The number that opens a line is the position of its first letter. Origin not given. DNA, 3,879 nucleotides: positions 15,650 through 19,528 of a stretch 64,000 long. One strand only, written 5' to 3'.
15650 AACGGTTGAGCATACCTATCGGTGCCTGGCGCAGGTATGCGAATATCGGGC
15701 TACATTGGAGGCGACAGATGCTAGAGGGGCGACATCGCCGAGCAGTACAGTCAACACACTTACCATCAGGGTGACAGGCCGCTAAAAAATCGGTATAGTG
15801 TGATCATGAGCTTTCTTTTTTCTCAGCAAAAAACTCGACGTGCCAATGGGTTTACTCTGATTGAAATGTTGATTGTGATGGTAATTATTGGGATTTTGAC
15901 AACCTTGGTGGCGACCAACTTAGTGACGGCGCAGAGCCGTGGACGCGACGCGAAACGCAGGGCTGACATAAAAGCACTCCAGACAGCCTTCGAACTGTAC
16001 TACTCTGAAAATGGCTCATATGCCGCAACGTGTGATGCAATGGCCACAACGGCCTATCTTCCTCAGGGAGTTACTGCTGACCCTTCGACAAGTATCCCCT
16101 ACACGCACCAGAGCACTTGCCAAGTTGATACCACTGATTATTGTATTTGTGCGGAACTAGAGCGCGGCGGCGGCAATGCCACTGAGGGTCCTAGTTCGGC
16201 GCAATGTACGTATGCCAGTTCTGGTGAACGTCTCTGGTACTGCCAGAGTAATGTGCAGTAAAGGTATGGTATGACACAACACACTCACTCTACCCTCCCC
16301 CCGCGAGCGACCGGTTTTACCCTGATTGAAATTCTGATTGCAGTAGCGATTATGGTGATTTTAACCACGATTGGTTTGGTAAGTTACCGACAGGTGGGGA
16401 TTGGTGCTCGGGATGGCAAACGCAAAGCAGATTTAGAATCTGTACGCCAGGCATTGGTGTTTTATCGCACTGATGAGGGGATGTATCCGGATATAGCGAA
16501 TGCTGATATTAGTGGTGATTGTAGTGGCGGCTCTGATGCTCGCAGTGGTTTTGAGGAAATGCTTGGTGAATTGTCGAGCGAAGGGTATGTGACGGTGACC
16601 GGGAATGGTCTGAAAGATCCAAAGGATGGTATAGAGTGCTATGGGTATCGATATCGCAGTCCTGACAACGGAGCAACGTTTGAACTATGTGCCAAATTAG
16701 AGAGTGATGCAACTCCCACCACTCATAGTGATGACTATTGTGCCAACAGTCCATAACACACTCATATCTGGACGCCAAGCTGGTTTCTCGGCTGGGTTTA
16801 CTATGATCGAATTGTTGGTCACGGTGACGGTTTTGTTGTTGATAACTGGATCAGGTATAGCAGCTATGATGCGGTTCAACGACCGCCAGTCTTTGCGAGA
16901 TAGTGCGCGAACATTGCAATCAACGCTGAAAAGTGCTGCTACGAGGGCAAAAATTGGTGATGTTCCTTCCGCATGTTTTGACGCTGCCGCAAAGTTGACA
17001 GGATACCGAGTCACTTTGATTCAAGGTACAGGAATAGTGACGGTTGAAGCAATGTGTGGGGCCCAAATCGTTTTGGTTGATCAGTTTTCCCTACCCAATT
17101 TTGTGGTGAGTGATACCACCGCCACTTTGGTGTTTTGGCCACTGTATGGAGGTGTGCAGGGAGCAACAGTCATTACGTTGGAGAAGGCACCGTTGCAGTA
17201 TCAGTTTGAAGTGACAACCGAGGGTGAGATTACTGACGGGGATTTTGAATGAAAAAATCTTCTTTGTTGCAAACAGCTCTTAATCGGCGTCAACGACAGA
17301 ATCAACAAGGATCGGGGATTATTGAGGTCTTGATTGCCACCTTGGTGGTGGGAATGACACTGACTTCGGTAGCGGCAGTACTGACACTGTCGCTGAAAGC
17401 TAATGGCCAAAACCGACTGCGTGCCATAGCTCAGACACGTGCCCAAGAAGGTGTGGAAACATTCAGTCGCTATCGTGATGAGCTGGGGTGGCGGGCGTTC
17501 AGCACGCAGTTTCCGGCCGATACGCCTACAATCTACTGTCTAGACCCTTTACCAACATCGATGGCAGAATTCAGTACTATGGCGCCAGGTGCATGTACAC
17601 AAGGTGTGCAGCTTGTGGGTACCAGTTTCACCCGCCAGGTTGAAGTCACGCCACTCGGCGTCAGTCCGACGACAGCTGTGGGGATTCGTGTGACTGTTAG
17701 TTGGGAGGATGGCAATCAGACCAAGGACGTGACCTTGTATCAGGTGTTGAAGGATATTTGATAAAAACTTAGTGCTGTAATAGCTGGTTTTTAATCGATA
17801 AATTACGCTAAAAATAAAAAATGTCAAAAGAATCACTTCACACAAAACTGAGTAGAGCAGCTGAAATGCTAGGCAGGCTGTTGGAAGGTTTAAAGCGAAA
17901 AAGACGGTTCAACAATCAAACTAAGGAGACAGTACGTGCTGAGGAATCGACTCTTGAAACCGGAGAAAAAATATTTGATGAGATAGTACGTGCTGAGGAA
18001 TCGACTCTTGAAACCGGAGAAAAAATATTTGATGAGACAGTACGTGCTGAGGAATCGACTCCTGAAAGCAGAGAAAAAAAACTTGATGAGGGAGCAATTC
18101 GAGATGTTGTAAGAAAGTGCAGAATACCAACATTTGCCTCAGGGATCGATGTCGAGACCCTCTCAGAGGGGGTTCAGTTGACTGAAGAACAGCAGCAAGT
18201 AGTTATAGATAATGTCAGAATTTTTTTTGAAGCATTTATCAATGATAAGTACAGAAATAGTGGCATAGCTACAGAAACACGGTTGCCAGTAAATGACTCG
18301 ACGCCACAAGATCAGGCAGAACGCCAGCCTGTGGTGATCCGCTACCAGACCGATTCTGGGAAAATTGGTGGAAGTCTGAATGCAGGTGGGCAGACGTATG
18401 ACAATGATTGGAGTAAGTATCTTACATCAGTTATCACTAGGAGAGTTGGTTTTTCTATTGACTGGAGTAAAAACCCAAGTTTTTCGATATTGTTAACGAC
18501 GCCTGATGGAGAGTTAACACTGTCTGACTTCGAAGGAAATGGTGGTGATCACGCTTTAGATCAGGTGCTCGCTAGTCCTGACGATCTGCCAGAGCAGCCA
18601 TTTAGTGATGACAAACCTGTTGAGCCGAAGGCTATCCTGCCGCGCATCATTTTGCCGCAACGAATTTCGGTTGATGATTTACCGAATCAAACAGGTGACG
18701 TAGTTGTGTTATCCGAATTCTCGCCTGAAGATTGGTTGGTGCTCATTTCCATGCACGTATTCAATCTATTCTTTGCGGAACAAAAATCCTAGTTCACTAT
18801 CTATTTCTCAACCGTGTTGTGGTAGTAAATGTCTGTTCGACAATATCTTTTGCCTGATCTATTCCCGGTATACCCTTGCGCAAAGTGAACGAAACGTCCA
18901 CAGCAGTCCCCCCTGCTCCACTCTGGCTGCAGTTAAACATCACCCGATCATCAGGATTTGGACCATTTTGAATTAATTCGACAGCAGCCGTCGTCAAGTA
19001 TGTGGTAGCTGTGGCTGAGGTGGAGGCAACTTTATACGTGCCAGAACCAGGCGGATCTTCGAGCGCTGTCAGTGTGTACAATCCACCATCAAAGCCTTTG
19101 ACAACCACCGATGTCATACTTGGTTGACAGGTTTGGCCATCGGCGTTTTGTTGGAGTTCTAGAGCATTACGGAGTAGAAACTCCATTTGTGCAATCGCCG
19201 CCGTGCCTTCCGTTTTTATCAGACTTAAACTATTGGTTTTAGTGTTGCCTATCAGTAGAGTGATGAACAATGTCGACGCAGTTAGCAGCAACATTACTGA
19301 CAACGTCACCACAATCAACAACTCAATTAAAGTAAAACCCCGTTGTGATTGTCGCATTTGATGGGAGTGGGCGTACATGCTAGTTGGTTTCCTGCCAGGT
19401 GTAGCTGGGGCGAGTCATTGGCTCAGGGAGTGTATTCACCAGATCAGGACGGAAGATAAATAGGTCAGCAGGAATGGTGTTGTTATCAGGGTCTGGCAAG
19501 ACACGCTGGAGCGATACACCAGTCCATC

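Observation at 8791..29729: Secretin-less, split type IV pilus system with non-canonical embedded components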

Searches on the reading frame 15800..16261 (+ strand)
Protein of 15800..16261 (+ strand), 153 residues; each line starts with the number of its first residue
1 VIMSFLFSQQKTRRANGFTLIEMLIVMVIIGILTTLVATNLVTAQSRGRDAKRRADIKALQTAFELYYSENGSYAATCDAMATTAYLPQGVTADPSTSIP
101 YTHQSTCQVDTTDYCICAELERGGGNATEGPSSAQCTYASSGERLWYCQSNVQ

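Call 4: search_protein_families(library=pfam, proteins=[window:15800-16261:+], max_evalue=0.01)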
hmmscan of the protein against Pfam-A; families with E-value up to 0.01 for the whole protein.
window:15800-16261:+ (153 aa): 2 families
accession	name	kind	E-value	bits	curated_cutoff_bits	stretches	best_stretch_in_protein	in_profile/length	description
PF07963.17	N_methyl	-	5.5e-09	35.7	21.2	1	13-37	2-26/27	Prokaryotic N-terminal methylation motif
PF00114.24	Pilin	-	0.0066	17.8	22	1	55-152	10-98/108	Pilin (bacterial filament)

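Call 76: search_protein_families(library=ncbifam, proteins=[window:15800-16261:+], max_evalue=0.1)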
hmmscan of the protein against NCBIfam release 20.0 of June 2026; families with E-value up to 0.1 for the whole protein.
window:15800-16261:+ (153 aa): 17 families
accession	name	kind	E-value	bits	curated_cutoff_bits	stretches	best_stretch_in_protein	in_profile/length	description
TIGR01710.1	typeII_sec_gspG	equivalog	1e-14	54.7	88.85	1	17-102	2-87/134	type II secretion system major pseudopilin GspG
NF041775.1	typeIV_PilA_Myxo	equivalog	2.2e-12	47.4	400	1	13-78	8-73/214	type IV pilin protein PilA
NF040999.1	pilin_ComGC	equivalog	1.5e-11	44.4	75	1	16-90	2-75/84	competence type IV pilus major pilin ComGC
TIGR01708.2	typeII_sec_gspH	equivalog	1.5e-08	34.8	80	1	16-52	2-38/169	type II secretion system minor pseudopilin GspH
TIGR02532.1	IV_pilin_GFxxxE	domain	4.7e-08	32.5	16.3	1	16-37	2-23/24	prepilin-type N-terminal cleavage/methylation domain-containing protein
NF041013.1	T4P_ComGE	equivalog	1.9e-07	31.1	49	1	15-65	3-51/83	competence type IV pilus minor pilin ComGE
TIGR02599.1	TIGR02599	subfamily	2.6e-05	23.7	256.5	1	17-66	1-51/361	Verru_Chthon cassette protein C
TIGR02596.1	TIGR02596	subfamily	5.8e-05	23.2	70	1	18-52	1-38/196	Verru_Chthon cassette protein D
NF040982.1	ComGD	equivalog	0.00018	21.9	70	1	16-44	2-29/139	competence type IV pilus minor pilin ComGD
NF007800.0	PRK10506.1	equivalog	0.00032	20.6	158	1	10-40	3-33/163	prepilin peptidase-dependent protein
NF007862.0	PRK10574.1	equivalog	0.003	17.7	138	1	14-38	3-27/145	prepilin peptidase-dependent pilin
NF041002.1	pilin_ComGF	equivalog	0.0046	17.2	80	1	16-48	2-34/139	competence type IV pilus minor pilin ComGF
NF037982.1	Nramp_1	equivalog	0.013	14.7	50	1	11-78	241-307/404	Nramp family divalent metal transporter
NF038304.1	EPS_HpsC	equivalog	0.016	14.8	200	1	8-42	13-43/318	hormogonium polysaccharide secretion pseudopilin HpsC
NF007848.0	PRK10557.1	equivalog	0.02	14.2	120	1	10-51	5-46/192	prepilin peptidase-dependent protein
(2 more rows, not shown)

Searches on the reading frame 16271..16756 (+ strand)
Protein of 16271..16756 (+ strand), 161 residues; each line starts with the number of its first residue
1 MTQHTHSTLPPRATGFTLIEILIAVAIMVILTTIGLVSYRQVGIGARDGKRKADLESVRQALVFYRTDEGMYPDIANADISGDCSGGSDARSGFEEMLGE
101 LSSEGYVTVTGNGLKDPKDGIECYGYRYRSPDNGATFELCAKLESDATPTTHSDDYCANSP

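Call 4: search_protein_families(library=pfam, proteins=[window:16271-16756:+], max_evalue=0.01)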
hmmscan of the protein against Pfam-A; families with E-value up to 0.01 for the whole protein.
window:16271-16756:+ (161 aa): 1 family
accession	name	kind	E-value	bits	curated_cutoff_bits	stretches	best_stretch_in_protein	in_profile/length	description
PF07963.17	N_methyl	-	4.2e-06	26.5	21.2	1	13-34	4-25/27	Prokaryotic N-terminal methylation motif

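Call 76: search_protein_families(library=ncbifam, proteins=[window:16271-16756:+], max_evalue=0.1)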
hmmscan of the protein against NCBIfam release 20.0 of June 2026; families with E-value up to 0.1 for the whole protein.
window:16271-16756:+ (161 aa): 16 families
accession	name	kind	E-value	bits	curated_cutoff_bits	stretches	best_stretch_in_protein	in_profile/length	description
NF007862.0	PRK10574.1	equivalog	2.3e-07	31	138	1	14-88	5-70/145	prepilin peptidase-dependent pilin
TIGR01710.1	typeII_sec_gspG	equivalog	2.6e-07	30.8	88.85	1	15-74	2-61/134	type II secretion system major pseudopilin GspG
NF041775.1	typeIV_PilA_Myxo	equivalog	4.4e-06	26.8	400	1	7-77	4-74/214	type IV pilin protein PilA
TIGR02532.1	IV_pilin_GFxxxE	domain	5.9e-05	22.7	16.3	1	14-36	2-24/24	prepilin-type N-terminal cleavage/methylation domain-containing protein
NF041013.1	T4P_ComGE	equivalog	0.00017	21.6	49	1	15-42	5-32/83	competence type IV pilus minor pilin ComGE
NF007800.0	PRK10506.1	equivalog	0.00018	21.3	158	1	13-41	8-36/163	prepilin peptidase-dependent protein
TIGR01708.2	typeII_sec_gspH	equivalog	0.0034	17.4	80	1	14-40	2-28/169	type II secretion system minor pseudopilin GspH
TIGR01707.1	gspI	equivalog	0.01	16.3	44.35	1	15-37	1-25/101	type II secretion system minor pseudopilin GspI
TIGR01711.1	gspJ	equivalog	0.01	15.7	64.85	1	15-34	2-21/192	type II secretion system minor pseudopilin GspJ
NF006453.0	PRK08808.1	equivalog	0.021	13.9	295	1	11-52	4-45/211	type II secretion system protein J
NF040982.1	ComGD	equivalog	0.024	15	70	1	14-38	2-25/139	competence type IV pilus minor pilin ComGD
NF007848.0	PRK10557.1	equivalog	0.037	13.3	120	1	9-32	6-29/192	prepilin peptidase-dependent protein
NF040999.1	pilin_ComGC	equivalog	0.054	13.7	75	0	14-33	2-21/84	competence type IV pilus major pilin ComGC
NF038304.1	EPS_HpsC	equivalog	0.068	12.7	200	1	2-33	9-40/318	hormogonium polysaccharide secretion pseudopilin HpsC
TIGR02523.1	type_IV_pilV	equivalog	0.069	13.6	52.2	0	14-40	2-24/139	type IV pilus modification protein PilV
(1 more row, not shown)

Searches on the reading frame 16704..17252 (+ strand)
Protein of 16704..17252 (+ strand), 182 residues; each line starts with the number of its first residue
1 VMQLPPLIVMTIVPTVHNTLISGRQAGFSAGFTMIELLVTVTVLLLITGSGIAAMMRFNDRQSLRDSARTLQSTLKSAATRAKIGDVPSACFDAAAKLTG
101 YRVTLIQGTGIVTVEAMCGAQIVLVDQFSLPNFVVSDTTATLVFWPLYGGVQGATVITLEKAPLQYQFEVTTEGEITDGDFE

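Call 4: search_protein_families(library=pfam, proteins=[window:16704-17252:+], max_evalue=0.01)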
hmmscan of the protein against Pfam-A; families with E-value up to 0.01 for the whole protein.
window:16704-17252:+ (182 aa): 0 families

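Call 76: search_protein_families(library=ncbifam, proteins=[window:16704-17252:+], max_evalue=0.1)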
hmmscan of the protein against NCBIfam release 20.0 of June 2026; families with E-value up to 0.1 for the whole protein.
window:16704-17252:+ (182 aa): 8 families
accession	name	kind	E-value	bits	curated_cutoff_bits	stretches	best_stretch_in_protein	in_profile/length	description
NF007800.0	PRK10506.1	equivalog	7.4e-07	29.1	158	1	30-83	9-62/163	prepilin peptidase-dependent protein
TIGR01708.2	typeII_sec_gspH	equivalog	2.6e-05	24.3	80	1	30-84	2-56/169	type II secretion system minor pseudopilin GspH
TIGR02532.1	IV_pilin_GFxxxE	domain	0.0024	17.6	16.3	1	30-48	2-20/24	prepilin-type N-terminal cleavage/methylation domain-containing protein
NF007862.0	PRK10574.1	equivalog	0.021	14.9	138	1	30-72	5-47/145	prepilin peptidase-dependent pilin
NF041013.1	T4P_ComGE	equivalog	0.023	14.8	49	1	31-82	5-56/83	competence type IV pilus minor pilin ComGE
TIGR01710.1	typeII_sec_gspG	equivalog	0.073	13.1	88.85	0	31-81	2-51/134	type II secretion system major pseudopilin GspG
NF041775.1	typeIV_PilA_Myxo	equivalog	0.075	13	400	0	30-71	11-51/214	type IV pilin protein PilA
NF041002.1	pilin_ComGF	equivalog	0.098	12.9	80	0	30-50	2-22/139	competence type IV pilus minor pilin ComGF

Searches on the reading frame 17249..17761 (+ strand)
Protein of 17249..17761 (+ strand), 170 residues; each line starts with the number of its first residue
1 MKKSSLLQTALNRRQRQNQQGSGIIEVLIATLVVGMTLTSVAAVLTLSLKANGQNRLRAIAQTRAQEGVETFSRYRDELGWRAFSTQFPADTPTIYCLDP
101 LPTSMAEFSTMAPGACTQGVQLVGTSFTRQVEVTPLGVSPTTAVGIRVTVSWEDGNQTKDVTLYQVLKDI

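Call 4: search_protein_families(library=pfam, proteins=[window:17249-17761:+], max_evalue=0.01)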
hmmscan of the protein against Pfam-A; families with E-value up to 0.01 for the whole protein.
window:17249-17761:+ (170 aa): 0 families

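Call 76: search_protein_families(library=ncbifam, proteins=[window:17249-17761:+], max_evalue=0.1)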
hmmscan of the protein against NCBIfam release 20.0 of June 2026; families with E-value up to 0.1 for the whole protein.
window:17249-17761:+ (170 aa): 2 families
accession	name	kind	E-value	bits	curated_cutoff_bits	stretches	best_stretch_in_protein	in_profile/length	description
TIGR02523.1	type_IV_pilV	equivalog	8.8e-07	29.5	52.2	1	19-70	1-52/139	type IV pilus modification protein PilV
NF038303.1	EPS_HpsB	equivalog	0.0013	18.8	150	1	19-56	2-39/211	hormogonium polysaccharide secretion pseudopilin HpsB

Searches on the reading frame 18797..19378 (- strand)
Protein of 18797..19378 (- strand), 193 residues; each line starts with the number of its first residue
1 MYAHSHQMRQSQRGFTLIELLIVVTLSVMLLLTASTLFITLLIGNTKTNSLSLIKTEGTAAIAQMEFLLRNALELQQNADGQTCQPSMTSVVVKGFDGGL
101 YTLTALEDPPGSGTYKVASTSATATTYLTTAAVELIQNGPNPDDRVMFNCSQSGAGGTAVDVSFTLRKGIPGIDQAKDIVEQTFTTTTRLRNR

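Call 5: search_protein_families(library=pfam, proteins=[window:18797-19378:-], max_evalue=0.01)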
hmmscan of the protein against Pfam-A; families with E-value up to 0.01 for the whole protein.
window:18797-19378:- (193 aa): 1 family
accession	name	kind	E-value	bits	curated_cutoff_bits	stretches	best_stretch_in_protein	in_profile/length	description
PF07963.17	N_methyl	-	1.9e-07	30.8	21.2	1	10-34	2-26/27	Prokaryotic N-terminal methylation motif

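Call 76: search_protein_families(library=ncbifam, proteins=[window:18797-19378:-], max_evalue=0.1)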
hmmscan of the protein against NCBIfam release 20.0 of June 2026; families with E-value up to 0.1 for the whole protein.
window:18797-19378:- (193 aa): 11 families
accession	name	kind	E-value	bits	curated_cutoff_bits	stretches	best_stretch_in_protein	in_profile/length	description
TIGR02532.1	IV_pilin_GFxxxE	domain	4.4e-06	26.3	16.3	1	12-34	1-23/24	prepilin-type N-terminal cleavage/methylation domain-containing protein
NF007848.0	PRK10557.1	equivalog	0.00028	20.3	120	1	6-44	4-42/192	prepilin peptidase-dependent protein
NF007800.0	PRK10506.1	equivalog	0.00098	19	158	1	7-33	3-29/163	prepilin peptidase-dependent protein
NF040982.1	ComGD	equivalog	0.0017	18.8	70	1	12-37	1-26/139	competence type IV pilus minor pilin ComGD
NF038304.1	EPS_HpsC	equivalog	0.0036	16.9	200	1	5-47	13-55/318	hormogonium polysaccharide secretion pseudopilin HpsC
TIGR01708.2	typeII_sec_gspH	equivalog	0.0097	15.9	80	1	12-27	1-16/169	type II secretion system minor pseudopilin GspH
NF041775.1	typeIV_PilA_Myxo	equivalog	0.031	14.2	400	1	11-41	9-39/214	type IV pilin protein PilA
NF041002.1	pilin_ComGF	equivalog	0.035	14.3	80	1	12-71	1-58/139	competence type IV pilus minor pilin ComGF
NF007862.0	PRK10574.1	equivalog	0.037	14.1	138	1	10-29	2-21/145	prepilin peptidase-dependent pilin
TIGR01711.1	gspJ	equivalog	0.04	13.7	64.85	1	13-83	1-71/192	type II secretion system minor pseudopilin GspJ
NF040999.1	pilin_ComGC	equivalog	0.065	13.4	75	0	13-34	2-24/84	competence type IV pilus major pilin ComGC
